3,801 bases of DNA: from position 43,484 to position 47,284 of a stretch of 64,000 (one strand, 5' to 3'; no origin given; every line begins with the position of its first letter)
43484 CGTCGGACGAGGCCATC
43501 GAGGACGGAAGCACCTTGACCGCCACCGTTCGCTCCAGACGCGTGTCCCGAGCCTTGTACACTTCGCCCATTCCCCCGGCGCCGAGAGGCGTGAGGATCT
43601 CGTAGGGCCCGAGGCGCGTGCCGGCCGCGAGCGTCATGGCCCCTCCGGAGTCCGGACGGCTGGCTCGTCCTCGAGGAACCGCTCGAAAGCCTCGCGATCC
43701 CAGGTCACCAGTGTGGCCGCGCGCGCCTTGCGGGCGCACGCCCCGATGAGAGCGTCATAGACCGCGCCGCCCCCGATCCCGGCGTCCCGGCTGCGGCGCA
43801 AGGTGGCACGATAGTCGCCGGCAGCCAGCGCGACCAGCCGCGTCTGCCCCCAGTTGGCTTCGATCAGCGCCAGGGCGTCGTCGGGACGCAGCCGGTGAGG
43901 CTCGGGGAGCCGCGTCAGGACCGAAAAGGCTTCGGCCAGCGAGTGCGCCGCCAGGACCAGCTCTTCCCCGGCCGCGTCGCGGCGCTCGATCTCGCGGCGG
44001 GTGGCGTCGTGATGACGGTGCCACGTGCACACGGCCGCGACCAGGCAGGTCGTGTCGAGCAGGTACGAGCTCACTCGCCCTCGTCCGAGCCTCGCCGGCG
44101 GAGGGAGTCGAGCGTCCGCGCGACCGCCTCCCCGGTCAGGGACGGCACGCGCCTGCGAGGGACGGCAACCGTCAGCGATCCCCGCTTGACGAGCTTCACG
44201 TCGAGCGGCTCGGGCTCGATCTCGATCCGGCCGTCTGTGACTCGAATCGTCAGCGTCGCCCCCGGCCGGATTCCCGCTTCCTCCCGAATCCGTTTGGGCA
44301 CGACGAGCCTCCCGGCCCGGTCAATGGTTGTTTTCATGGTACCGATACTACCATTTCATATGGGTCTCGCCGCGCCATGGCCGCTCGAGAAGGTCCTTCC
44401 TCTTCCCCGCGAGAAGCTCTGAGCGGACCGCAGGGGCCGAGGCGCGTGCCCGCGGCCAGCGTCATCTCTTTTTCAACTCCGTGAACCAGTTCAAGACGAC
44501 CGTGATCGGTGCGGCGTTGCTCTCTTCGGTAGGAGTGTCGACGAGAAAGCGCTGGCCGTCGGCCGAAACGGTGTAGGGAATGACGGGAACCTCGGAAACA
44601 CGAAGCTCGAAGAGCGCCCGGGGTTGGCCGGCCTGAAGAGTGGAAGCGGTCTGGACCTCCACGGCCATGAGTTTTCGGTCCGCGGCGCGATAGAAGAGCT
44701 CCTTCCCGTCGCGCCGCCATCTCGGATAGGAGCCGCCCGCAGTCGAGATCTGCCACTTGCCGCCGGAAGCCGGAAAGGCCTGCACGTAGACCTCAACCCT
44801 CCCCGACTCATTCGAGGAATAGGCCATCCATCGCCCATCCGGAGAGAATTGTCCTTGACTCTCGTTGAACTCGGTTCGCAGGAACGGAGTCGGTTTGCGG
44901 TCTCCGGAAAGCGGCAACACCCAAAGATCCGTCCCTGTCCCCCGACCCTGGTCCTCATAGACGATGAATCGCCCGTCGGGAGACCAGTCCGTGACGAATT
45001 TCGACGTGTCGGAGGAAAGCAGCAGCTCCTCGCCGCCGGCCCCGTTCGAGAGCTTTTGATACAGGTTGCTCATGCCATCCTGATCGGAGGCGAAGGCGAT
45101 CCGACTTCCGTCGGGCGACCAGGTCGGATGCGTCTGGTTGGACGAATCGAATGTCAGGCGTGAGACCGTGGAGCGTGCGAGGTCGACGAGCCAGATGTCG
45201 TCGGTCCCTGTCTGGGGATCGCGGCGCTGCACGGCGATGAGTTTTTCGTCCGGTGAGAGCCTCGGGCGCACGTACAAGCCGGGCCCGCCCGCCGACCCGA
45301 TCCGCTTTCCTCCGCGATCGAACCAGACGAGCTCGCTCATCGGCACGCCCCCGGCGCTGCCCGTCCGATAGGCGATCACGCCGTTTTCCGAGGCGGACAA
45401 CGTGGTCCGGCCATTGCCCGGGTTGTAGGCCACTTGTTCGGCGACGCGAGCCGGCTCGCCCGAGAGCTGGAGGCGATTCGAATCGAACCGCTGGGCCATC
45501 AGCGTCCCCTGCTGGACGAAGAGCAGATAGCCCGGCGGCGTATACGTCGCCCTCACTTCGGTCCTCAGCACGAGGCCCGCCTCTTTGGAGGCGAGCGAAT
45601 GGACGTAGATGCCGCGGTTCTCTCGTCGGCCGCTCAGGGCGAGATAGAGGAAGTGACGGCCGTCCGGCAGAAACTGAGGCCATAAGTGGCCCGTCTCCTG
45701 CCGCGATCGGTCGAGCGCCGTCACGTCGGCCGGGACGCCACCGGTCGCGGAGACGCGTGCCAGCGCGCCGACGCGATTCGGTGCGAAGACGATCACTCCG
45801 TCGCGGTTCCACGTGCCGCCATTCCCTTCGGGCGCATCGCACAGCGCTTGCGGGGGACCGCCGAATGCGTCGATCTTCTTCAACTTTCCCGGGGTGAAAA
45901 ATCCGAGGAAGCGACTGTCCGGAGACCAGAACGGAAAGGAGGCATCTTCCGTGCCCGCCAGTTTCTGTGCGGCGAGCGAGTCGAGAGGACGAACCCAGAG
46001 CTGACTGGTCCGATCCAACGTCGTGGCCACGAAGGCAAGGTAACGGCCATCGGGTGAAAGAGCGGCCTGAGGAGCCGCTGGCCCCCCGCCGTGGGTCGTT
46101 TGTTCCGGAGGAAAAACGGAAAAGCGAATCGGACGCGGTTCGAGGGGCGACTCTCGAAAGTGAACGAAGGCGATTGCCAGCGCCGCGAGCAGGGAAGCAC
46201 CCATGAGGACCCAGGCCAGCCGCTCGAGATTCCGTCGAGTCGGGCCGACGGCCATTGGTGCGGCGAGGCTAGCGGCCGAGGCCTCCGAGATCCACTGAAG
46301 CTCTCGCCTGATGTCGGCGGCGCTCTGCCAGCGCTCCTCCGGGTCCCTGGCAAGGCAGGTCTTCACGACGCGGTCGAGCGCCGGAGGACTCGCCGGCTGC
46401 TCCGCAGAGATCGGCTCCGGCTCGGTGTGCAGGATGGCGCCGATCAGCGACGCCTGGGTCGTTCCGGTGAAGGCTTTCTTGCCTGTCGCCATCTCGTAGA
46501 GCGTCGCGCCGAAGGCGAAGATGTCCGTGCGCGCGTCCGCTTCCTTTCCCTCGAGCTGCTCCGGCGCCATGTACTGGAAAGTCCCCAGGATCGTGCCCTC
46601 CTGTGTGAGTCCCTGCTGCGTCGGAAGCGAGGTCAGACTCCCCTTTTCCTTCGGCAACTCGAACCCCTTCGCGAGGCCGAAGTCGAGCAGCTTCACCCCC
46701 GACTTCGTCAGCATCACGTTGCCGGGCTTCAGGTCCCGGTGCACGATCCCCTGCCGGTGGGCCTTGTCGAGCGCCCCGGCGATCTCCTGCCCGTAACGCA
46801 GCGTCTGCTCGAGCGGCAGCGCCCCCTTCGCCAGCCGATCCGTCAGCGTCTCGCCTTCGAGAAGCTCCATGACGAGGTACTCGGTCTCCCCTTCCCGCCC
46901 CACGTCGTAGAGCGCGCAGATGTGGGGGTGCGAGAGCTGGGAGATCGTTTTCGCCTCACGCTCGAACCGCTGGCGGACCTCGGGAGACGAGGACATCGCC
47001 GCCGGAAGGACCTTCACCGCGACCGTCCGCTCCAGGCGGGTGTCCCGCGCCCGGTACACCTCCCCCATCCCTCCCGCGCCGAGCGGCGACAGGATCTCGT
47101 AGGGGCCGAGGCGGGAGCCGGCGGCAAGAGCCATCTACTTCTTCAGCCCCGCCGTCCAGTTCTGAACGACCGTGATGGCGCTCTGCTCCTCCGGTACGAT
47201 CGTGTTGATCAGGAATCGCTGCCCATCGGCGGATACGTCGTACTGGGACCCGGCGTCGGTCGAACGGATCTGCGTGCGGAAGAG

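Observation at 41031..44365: Second, non-homologous TA cassette (AbrB-type antitoxin + PIN toxin) translationally coupled to kinase K4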

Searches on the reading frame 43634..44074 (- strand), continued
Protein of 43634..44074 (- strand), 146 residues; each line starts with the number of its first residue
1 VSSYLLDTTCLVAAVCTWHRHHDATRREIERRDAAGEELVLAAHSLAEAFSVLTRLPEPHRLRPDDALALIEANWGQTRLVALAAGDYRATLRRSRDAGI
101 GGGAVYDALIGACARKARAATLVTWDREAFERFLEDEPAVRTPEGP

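Call 40: search_solved_structures(query=window:43637-44074:-, max_evalue=0.01)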
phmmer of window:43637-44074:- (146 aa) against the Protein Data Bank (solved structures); distinct sequences matched with E-value up to 0.01: 17.
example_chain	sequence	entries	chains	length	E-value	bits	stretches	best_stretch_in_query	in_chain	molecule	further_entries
6rej_A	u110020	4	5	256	1.4e-06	31.8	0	40-93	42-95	Pizza6-SH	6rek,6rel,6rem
6ren_A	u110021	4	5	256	3.8e-06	30.4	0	40-93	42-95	3fPizza6-SH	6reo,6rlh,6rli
3wwa_A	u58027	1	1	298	1.8e-05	28.3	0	40-93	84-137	Pizza7H protein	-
3ww9_A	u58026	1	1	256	0.00018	25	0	40-93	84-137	pizza6 protein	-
7zcj_A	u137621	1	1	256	0.00098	22.6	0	40-93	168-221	Pizza6-TNH-TSH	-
7zqg_A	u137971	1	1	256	0.001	22.5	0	40-93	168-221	Pizza6-KSH-TSH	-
6qsd_A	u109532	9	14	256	0.0018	21.8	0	40-93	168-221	Pizza6S | Pizza6-S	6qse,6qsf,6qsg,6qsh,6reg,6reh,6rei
7zph_A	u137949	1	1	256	0.0018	21.7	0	40-92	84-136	Pizza6-TNK-RSH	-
7zq2_A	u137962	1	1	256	0.0022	21.5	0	40-93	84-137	Pizza6-RSH-TSH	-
6f0t_A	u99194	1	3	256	0.0039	20.7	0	40-92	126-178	Pizza6-SFW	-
6i37_A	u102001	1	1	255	0.0053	20.3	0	40-93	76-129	nv1Pizza6-AYW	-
6f0s_A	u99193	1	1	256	0.0055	20.2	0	40-93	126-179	Pizza6-SYW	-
6i39_A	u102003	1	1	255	0.0073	19.8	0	40-93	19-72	v31Pizza6-AYW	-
6i38_A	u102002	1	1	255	0.0074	19.8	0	40-93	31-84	nv2Pizza6-AYW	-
6i3a_A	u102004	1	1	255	0.0083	19.6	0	40-93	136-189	v22Pizza6-AYW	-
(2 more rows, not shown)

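Call 43: search_solved_structures(query=A2, max_evalue=0.01)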
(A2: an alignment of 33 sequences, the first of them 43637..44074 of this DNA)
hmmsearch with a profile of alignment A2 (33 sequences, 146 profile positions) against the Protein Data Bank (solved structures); distinct sequences matched with E-value up to 0.01: 1.
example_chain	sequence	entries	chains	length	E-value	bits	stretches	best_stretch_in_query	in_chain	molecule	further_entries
6rej_A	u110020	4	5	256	0.002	21.2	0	39-92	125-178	Pizza6-SH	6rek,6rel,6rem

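Call 50: predict_structure(alignment_id=A2)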
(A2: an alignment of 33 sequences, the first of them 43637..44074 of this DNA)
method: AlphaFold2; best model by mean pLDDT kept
length: 146 residues; sequences in the alignment: 33
mean_pLDDT: 58.5   pTM: 0.51
mean pLDDT of the five models: 58.5, 57.4, 47.2, 46.7, 42.8
residues with pLDDT >= 90: 0; 70-90: 24; 50-70: 84; < 50: 38
segments of 3 or more residues with pLDDT < 50: 1-22, 38-45, 76-80
pLDDT, mean of each block of 10 residues (from residue 1): 37 41 54 56 52 59 68 51 64 81 70 67 59 65 50
secondary structure, 60 per line:
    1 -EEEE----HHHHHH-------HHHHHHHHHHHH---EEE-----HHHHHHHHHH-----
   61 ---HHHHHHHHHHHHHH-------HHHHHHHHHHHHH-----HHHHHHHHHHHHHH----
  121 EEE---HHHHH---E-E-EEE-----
elements in order: E2-5 H10-15 H23-34 E38-40 H46-55 H64-77 H85-97 H103-116 E121-123 H127-131 E139-141

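Call 53: fold_search(model_id=the predicted structure, library=pdb)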
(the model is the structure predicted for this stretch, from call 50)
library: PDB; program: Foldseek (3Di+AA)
matches with E <= 10: 180; with E <= 0.001: 4
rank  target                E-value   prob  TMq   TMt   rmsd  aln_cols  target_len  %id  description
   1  3zvk_B                6.2e-05  1.00  0.61  0.66   4.1       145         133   19  Crystal structure of VapBC2 from Rickettsia felis bound to a DNA fragment from their promoter (released 2011-12-14)
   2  3zvk_C                1.2e-04  1.00  0.60  0.65   4.3       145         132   19  Crystal structure of VapBC2 from Rickettsia felis bound to a DNA fragment from their promoter (released 2011-12-14)
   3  7vwo_A                4.7e-04  1.00  0.60  0.62   4.3       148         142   26  TA complex from Mycobacterium tuberculosis (released 2022-11-16)
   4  3zvk_A                5.6e-04  1.00  0.59  0.63   4.4       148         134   18  Crystal structure of VapBC2 from Rickettsia felis bound to a DNA fragment from their promoter (released 2011-12-14)
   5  1v8o_B                4.3e-03  1.00  0.50  0.53   4.8       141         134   18  Crystal Structure of PAE2754 from Pyrobaculum aerophilum (released 2004-02-10)
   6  5x3t_B                6.1e-03  1.00  0.55  0.57   4.0       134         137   27  VapBC from Mycobacterium tuberculosis (released 2017-06-07)
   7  1v8p_A                6.1e-03  1.00  0.51  0.54   5.0       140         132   21  Crystal structure of PAE2754 from Pyrobaculum aerophilum (released 2004-02-10)
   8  1v8o_F                6.5e-03  1.00  0.49  0.53   5.0       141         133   20  Crystal Structure of PAE2754 from Pyrobaculum aerophilum (released 2004-02-10)
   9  6sd6_D                7.4e-03  1.00  0.56  0.60   4.4       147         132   22  Structure of VapBC from Shigella sonnei (released 2020-08-26)
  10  4chg_A                7.9e-03  1.00  0.55  0.59   4.4       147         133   18  Crystal structure of VapBC15 complex from Mycobacterium tuberculosis (released 2014-11-12)
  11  6a7v_G                8.9e-03  1.00  0.59  0.62   4.1       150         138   19  Crystal structure of Mycobacterium tuberculosis VapBC11 toxin-antitoxin complex (released 2018-10-10)
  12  5ecw_B                9.4e-03  1.00  0.51  0.58   5.3       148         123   18  Structure of the Shigella flexneri VapC mutant D7A (released 2016-02-17)
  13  1v8o_A                9.4e-03  1.00  0.49  0.53   5.0       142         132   20  Crystal Structure of PAE2754 from Pyrobaculum aerophilum (released 2004-02-10)
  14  3tnd_A                1.0e-02  1.00  0.55  0.59   4.5       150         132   23  Crystal structure of Shigella flexneri VapBC toxin-antitoxin complex (released 2011-11-02)
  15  2fe1                  1.0e-02  1.00  0.53  0.58   4.6       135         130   21  Crystal Structure of PAE0151 from Pyrobaculum aerophilum (released 2005-12-27)
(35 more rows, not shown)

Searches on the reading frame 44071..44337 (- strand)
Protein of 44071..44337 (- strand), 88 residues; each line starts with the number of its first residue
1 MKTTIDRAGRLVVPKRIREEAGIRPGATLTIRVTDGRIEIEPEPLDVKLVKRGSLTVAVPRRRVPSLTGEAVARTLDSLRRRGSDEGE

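Call 4: search_protein_families(library=pfam, proteins=[window:44071-44337:-], max_evalue=0.01)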
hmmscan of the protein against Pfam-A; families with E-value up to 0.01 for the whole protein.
window:44071-44337:- (88 aa): 2 families
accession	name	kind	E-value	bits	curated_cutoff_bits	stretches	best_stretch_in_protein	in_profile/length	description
PF04014.23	MazE_antitoxin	-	1.4e-09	38.2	24.7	1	3-44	2-44/48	Antidote-toxin recognition MazE, bacterial antitoxin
PF02381.23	MraZ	-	0.0031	17.9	23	1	3-31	8-34/72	MraZ protein, putative antitoxin-like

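Call 33: search_protein_families(library=padloc, proteins=[window:44071-44337:-], max_evalue=0.001)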
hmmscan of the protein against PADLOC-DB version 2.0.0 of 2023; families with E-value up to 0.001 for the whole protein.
window:44071-44337:- (88 aa): 0 families

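Call 34: search_protein_families(library=ncbifam, proteins=[window:44071-44337:-], max_evalue=0.001)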
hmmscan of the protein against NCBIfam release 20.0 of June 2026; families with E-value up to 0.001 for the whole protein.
window:44071-44337:- (88 aa): 2 families
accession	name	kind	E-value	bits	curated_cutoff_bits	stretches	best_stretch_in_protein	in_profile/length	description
TIGR01439.1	lp_hng_hel_AbrB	domain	1.5e-11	43.8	28.3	1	2-43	1-43/44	transcriptional regulator, AbrB family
NF040962.1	near_HgcAB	equivalog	1.2e-05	25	70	1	4-31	9-36/70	HgcAB-associated protein HgcC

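Call 41: search_solved_structures(query=window:44074-44337:-, max_evalue=0.1)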
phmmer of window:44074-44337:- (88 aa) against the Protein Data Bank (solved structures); distinct sequences matched with E-value up to 0.1: 2.
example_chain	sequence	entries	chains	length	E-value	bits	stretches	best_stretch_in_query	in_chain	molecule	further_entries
2glw_A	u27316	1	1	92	7.3e-05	26.4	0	5-31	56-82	92aa long hypothetical protein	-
2ro5_A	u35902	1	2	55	0.045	17.5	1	4-39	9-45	Stage V sporulation protein T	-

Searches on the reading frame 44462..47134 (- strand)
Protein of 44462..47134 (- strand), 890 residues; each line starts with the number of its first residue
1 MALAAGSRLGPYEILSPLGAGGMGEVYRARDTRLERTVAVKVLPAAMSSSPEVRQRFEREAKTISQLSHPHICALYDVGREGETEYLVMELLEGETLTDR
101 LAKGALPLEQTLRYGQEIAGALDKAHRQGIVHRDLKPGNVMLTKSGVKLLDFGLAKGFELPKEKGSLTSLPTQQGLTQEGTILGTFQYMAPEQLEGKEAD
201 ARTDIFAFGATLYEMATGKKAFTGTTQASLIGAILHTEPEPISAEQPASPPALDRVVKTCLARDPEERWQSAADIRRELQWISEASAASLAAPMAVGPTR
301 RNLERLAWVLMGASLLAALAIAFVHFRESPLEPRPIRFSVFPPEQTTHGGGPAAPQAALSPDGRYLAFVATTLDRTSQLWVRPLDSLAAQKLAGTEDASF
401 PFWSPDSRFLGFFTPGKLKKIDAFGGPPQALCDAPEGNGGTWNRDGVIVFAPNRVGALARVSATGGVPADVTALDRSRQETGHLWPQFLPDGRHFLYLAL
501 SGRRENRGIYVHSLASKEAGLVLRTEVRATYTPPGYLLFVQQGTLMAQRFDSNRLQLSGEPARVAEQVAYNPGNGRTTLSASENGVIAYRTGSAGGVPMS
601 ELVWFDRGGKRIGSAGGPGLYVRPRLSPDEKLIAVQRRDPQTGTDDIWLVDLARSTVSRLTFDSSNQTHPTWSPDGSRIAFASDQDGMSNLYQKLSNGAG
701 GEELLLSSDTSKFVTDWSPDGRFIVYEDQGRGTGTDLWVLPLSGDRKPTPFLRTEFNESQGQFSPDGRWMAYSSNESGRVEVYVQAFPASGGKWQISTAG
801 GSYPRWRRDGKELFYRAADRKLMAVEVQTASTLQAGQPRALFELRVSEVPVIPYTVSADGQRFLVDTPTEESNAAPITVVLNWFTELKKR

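Call 4: search_protein_families(library=pfam, proteins=[window:44462-47134:-], max_evalue=0.01)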
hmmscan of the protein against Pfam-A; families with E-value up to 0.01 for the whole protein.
window:44462-47134:- (890 aa): 10 families
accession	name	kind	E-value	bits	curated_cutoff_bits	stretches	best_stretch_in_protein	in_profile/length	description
PF00069.31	Pkinase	-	4.9e-49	167.5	31.7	1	12-270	1-253/263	Protein kinase domain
PF07714.23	PK_Tyr_Ser-Thr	-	1.1e-36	127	23.1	1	14-270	3-250/258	Protein tyrosine and serine/threonine kinase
PF07676.18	PD40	-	4e-27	94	20.9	2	658-692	2-37/38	WD40-like Beta Propeller Repeat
PF01636.29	APH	-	1.8e-09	38.2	23.2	1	124-155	164-197/239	Phosphotransferase enzyme family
PF03109.22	ABC1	-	1.9e-08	34.2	22.9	1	55-157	118-216/244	ABC1 atypical kinase-like domain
PF00930.27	DPPIV_N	-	5.3e-08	32.4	22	1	642-694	20-68/354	Dipeptidyl peptidase IV (DPP IV) N-terminal region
PF02897.21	Peptidase_S9_N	-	2e-05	24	24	1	760-820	128-191/414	Prolyl oligopeptidase, N-terminal beta-propeller domain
PF25174.1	Beta-prop_THOC3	-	0.00046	19.7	305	0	607-776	77-234/272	THOC3 beta-propeller domain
PF00400.38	WD40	-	0.0044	18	27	0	763-781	19-36/39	WD domain, G-beta repeat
PF23414.1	Beta-prop_EML_2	-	0.0058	16.5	90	0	627-728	48-143/266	Echinoderm microtubule-associated protein second beta-propeller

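Call 33: search_protein_families(library=padloc, proteins=[window:44462-47134:-], max_evalue=0.001)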
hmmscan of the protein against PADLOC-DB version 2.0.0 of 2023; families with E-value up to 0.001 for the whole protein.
window:44462-47134:- (890 aa): 34 families (the best 25 are shown)
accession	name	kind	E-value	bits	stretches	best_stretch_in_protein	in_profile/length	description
PDLC04042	PD-T4-6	-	9.2e-93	309.1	1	10-286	9-276/292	-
PDLC04061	PD-T4-6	-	1.5e-92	309.8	1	10-286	16-287/510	-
PDLC04053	PD-T4-6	-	3e-86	287.7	1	5-293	4-282/311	-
PDLC04043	PD-T4-6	-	3.1e-82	275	1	7-322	12-321/452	-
PDLC04060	PD-T4-6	-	1.5e-77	259.6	1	10-289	8-276/486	-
PDLC04039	PD-T4-6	-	4.7e-77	257.9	1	5-279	9-272/458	-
PDLC04054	PD-T4-6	-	1.3e-76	256.3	1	1-288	1-279/347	-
PDLC04052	PD-T4-6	-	3.9e-75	251.9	1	11-292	10-286/496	-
PDLC04041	PD-T4-6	-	1.3e-73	246.8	1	3-295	21-307/443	-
PDLC04138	mad6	-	1.8e-73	246.5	1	11-291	52-322/659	mads_6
PDLC04040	PD-T4-6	-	1e-69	233.8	1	18-289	2-272/547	-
PDLC04057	PD-T4-6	-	1.2e-67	226.9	1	10-281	8-269/443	-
PDLC04047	PD-T4-6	-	3.8e-67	224.7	1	8-283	8-273/327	-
PDLC01088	C3a189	-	6.3e-64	214.9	1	18-318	5-278/840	kinase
PDLC04064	PD-T4-6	-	1.6e-62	209.7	1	8-282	18-280/369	-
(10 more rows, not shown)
